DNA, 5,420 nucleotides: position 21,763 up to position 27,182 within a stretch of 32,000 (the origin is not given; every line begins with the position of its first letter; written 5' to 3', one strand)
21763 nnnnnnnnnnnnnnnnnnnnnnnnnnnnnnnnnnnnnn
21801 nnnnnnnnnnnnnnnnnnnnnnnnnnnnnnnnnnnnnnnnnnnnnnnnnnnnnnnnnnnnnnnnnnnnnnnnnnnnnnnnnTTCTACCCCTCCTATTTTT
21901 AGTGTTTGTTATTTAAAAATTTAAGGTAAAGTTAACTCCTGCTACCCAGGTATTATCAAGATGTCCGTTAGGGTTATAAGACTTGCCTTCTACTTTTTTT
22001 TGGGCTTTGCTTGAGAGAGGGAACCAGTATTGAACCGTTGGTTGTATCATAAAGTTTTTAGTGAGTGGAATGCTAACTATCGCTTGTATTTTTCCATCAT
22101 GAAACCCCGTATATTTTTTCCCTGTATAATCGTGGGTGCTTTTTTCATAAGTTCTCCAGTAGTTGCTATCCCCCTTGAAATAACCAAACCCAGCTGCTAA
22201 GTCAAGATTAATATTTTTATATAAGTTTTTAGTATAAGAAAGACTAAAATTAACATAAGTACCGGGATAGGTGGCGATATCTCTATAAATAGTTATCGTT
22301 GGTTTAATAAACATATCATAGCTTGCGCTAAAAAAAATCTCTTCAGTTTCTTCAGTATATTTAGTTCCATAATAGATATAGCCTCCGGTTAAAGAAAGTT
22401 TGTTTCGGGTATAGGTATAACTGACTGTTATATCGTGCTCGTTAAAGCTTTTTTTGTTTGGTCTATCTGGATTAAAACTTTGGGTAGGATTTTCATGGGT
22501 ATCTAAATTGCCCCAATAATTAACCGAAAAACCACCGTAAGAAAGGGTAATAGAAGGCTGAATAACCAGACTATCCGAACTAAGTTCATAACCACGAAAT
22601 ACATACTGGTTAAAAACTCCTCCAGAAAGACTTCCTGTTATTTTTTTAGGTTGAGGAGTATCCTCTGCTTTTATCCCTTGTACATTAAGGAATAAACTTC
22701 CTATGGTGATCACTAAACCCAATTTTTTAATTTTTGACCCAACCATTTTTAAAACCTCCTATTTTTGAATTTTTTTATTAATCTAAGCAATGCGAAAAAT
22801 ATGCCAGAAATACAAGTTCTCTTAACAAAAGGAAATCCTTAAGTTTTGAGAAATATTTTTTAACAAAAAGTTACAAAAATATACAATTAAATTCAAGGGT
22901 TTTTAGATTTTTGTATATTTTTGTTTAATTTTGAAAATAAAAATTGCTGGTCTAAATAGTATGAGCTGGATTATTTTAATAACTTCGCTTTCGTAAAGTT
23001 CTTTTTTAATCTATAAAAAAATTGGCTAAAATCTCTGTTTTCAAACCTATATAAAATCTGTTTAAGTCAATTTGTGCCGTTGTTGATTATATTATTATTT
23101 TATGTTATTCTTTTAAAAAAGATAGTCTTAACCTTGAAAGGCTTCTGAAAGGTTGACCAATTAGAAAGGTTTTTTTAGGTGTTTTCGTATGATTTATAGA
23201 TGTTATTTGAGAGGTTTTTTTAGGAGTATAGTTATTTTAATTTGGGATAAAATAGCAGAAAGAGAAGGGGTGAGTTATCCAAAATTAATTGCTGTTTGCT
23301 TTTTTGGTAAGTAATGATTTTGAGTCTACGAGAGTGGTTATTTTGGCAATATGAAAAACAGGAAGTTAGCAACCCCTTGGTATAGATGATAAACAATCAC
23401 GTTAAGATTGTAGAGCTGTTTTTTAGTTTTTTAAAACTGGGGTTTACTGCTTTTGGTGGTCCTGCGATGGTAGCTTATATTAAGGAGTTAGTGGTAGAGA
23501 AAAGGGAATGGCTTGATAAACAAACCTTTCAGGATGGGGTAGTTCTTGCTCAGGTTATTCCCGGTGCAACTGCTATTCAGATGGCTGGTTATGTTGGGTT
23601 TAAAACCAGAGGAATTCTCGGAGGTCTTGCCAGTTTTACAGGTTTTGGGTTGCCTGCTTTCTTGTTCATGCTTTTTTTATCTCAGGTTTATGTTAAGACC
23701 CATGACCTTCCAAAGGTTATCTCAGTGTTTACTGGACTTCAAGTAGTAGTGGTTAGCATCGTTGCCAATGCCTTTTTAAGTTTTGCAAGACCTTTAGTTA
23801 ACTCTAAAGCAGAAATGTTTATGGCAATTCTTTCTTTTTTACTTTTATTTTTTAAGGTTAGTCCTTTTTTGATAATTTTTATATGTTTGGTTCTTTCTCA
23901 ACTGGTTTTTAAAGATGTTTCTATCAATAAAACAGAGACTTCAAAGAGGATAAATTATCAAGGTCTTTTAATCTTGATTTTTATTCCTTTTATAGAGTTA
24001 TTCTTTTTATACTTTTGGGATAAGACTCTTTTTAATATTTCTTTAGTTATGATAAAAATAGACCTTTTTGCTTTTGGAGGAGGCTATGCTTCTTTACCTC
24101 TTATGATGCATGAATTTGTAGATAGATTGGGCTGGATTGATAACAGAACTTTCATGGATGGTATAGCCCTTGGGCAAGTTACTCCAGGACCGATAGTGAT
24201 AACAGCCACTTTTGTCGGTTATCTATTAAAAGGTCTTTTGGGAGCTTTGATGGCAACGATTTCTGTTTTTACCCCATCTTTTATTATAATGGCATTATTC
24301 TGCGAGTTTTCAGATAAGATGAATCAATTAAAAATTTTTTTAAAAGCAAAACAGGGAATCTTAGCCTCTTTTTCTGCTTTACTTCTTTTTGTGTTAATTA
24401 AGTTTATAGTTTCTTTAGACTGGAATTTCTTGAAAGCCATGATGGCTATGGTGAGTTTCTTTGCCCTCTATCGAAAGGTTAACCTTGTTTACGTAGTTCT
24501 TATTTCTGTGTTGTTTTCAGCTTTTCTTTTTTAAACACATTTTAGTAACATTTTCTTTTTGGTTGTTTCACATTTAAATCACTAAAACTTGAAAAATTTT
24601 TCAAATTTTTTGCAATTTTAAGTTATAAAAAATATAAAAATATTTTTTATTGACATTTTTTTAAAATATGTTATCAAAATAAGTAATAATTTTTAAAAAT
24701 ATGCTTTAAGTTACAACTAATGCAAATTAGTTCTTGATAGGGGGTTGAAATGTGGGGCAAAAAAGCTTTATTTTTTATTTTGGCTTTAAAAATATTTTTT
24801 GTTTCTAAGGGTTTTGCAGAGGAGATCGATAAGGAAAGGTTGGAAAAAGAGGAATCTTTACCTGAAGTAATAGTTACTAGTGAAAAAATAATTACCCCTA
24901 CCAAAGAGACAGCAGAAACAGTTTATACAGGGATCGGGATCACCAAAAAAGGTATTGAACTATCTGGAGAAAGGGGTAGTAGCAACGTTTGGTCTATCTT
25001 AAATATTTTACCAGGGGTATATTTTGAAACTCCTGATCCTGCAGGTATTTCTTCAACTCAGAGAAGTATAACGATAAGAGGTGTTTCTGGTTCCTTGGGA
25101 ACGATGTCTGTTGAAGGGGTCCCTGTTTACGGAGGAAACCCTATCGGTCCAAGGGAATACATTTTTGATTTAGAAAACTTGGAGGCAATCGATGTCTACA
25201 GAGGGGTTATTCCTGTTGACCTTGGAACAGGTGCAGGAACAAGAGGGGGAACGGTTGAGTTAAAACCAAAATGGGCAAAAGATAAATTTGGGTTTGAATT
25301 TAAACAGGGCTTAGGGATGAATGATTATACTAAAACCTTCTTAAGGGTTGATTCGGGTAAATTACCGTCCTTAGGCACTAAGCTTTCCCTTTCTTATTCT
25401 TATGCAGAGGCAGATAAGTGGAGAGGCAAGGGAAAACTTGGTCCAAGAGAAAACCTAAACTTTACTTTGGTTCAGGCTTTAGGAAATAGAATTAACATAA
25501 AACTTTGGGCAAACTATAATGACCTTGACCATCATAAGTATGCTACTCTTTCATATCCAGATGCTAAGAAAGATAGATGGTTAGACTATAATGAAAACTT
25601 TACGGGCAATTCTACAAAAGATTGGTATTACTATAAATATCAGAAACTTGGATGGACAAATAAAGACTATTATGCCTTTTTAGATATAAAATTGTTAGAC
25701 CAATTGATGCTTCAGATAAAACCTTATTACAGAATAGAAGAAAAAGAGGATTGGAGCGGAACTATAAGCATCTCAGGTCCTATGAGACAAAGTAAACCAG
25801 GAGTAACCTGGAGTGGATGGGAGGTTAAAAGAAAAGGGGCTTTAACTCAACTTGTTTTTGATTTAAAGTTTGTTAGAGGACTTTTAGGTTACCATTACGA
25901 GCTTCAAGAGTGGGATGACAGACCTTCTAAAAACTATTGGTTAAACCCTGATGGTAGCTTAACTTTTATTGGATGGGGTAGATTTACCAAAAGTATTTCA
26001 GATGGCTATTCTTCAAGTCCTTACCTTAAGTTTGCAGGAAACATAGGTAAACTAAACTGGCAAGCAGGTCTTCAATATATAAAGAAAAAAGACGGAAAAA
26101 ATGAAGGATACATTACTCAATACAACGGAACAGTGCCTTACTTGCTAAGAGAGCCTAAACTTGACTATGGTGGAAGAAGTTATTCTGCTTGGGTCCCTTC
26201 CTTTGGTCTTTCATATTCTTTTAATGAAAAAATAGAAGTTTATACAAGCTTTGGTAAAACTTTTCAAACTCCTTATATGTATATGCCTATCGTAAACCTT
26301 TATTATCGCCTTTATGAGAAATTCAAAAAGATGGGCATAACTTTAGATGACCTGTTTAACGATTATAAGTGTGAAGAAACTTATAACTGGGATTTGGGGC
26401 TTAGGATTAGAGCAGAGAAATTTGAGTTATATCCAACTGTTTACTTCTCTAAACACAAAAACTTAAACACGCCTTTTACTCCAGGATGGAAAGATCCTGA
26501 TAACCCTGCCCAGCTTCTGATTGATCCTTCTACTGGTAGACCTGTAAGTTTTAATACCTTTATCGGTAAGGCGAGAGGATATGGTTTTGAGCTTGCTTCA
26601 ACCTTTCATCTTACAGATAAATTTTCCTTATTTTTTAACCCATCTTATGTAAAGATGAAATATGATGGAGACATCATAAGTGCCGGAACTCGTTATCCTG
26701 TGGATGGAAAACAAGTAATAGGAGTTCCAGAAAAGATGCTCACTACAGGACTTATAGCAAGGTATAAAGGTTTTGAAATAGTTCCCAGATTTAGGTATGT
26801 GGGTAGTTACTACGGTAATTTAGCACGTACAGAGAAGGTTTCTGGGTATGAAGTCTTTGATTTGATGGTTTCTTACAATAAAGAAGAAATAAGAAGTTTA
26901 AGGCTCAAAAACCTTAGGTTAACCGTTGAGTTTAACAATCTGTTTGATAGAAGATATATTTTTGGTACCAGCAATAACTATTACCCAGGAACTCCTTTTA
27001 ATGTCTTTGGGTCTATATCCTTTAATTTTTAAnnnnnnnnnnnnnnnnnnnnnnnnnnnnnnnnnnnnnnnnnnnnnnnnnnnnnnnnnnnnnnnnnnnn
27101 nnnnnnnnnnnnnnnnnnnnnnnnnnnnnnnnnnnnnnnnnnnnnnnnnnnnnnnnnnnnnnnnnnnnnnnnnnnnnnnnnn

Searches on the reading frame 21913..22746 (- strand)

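Call 3: search_protein_families(library=pfam, proteins=[window:21913-22746:-], max_evalue=0.01)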
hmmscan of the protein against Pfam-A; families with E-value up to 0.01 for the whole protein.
window:21913-22746:- (277 aa): 1 family
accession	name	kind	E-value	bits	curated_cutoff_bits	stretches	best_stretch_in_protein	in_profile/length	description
PF09694.16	Gcw_chp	-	1.5e-05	25.5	24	1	42-80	14-53/230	Bacterial protein of unknown function (Gcw_chp)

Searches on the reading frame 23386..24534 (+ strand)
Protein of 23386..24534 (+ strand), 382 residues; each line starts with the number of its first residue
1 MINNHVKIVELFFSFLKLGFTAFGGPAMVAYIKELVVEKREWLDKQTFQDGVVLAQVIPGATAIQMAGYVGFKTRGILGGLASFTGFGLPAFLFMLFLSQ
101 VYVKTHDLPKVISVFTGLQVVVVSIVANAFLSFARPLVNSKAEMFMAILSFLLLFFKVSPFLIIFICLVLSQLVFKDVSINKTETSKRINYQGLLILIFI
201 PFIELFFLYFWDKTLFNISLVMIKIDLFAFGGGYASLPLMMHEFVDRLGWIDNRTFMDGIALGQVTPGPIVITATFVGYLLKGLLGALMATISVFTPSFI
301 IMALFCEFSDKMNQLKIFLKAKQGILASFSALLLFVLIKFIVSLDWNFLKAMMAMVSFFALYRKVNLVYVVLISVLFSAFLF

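Call 3: search_protein_families(library=pfam, proteins=[window:23386-24534:+], max_evalue=0.01)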
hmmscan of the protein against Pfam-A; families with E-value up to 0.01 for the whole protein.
window:23386-24534:+ (382 aa): 1 family
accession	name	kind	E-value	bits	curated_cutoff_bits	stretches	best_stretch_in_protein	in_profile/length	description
PF02417.20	Chromate_transp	-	3.8e-80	268.2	28.6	2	10-170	2-164/166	Chromate transporter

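Call 4: search_protein_families(library=ncbifam, proteins=[window:23386-24534:+], max_evalue=0.01)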
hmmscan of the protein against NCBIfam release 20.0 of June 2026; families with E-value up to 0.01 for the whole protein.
window:23386-24534:+ (382 aa): 3 families
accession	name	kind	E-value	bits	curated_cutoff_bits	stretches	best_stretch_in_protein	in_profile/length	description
TIGR00937.1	2A51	subfamily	6.1e-93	312.4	171.7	1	15-376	1-366/368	chromate efflux transporter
NF053759.1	ChrTpChrBBac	equivalog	7.5e-31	107.2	250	2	11-178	4-176/180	chromate efflux transporter ChrB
NF053760.1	ChrTpChrABac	equivalog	1.5e-27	96.9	250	2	218-374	6-167/178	chromate efflux transporter ChrA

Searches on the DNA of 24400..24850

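Call 32: search_rna_families(source=window, start=24400, end=24850, threshold=evalue, max_evalue=1)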
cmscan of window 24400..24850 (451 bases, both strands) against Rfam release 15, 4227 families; matches with E-value up to 1: 0.
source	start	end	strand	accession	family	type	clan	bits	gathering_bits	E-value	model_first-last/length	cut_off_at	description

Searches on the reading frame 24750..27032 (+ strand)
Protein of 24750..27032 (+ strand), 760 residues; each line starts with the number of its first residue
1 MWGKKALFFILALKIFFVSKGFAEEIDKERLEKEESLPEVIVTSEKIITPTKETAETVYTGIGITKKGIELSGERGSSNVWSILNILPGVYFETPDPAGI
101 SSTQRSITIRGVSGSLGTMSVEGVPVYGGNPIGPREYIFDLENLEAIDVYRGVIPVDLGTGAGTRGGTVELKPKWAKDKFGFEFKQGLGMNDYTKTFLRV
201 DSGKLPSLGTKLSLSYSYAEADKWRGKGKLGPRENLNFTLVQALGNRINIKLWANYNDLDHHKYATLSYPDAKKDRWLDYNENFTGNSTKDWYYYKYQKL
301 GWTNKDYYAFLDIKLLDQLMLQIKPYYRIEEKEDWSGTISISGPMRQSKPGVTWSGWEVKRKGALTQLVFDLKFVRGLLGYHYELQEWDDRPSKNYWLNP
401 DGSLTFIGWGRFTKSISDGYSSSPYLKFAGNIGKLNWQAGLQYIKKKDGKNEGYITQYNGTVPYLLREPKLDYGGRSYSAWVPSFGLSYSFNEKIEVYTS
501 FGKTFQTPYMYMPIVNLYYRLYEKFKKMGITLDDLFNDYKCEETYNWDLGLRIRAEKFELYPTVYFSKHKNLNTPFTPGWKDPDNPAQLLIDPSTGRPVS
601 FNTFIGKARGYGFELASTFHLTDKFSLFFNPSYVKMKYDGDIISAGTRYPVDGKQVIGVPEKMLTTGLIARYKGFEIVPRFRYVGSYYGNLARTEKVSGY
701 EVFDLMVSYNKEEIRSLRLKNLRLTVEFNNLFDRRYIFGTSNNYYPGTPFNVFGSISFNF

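Call 3: search_protein_families(library=pfam, proteins=[window:24750-27032:+], max_evalue=0.01)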
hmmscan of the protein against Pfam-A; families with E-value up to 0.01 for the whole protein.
window:24750-27032:+ (760 aa): 2 families
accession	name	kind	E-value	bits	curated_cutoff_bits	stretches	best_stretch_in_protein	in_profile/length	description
PF00593.30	TonB_dep_Rec_b-barrel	-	6.5e-28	99.2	27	1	258-731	10-436/436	TonB dependent receptor-like, beta-barrel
PF07715.20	Plug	-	2.6e-09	38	23.9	1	73-162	18-103/107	TonB-dependent Receptor Plug Domain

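Call 4: search_protein_families(library=ncbifam, proteins=[window:24750-27032:+], max_evalue=0.01)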
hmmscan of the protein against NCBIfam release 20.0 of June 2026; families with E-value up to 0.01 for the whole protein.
window:24750-27032:+ (760 aa): 10 families
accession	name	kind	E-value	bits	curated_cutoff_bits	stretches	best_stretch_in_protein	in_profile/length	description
TIGR01783.1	TonB-siderophor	subfamily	3.8e-36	124.9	223.5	2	476-760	403-649/649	TonB-dependent siderophore receptor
TIGR01785.1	TonB-hemin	subfamily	2.4e-21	75.9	316.85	2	472-753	405-672/677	TonB-dependent heme/hemoglobin receptor family protein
TIGR01786.1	TonB-hemlactrns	subfamily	1.2e-14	53.6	323.75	2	475-737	432-687/719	TonB-dependent hemoglobin/transferrin/lactoferrin family receptor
NF047944.1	FoxamRcptFoxA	equivalog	2.7e-09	35.9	1300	1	603-760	542-697/697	ferrioxamine B receptor FoxA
NF041535.1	TonB_rec_PqqU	equivalog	3e-09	35.8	1200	2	424-510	374-451/676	TonB-dependent receptor PqqU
NF010650.0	PRK14049.1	equivalog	6.2e-09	34.6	904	1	606-760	576-729/729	ferrioxamine B receptor precursor protein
NF010651.0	PRK14050.1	equivalog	1.2e-07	30.3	884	1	600-741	576-709/730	TonB-dependent siderophore receptor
NF007465.0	PRK10044.1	equivalog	1.3e-07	30.2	803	1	601-744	570-708/726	ferrichrome porin FhuA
TIGR01779.1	TonB-B12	equivalog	0.00016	20.3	599.7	0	652-743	511-598/614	TonB-dependent vitamin B12 receptor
NF010051.0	PRK13528.1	subfamily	0.0018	16.6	583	0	470-522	446-496/727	FepA family TonB-dependent siderophore receptor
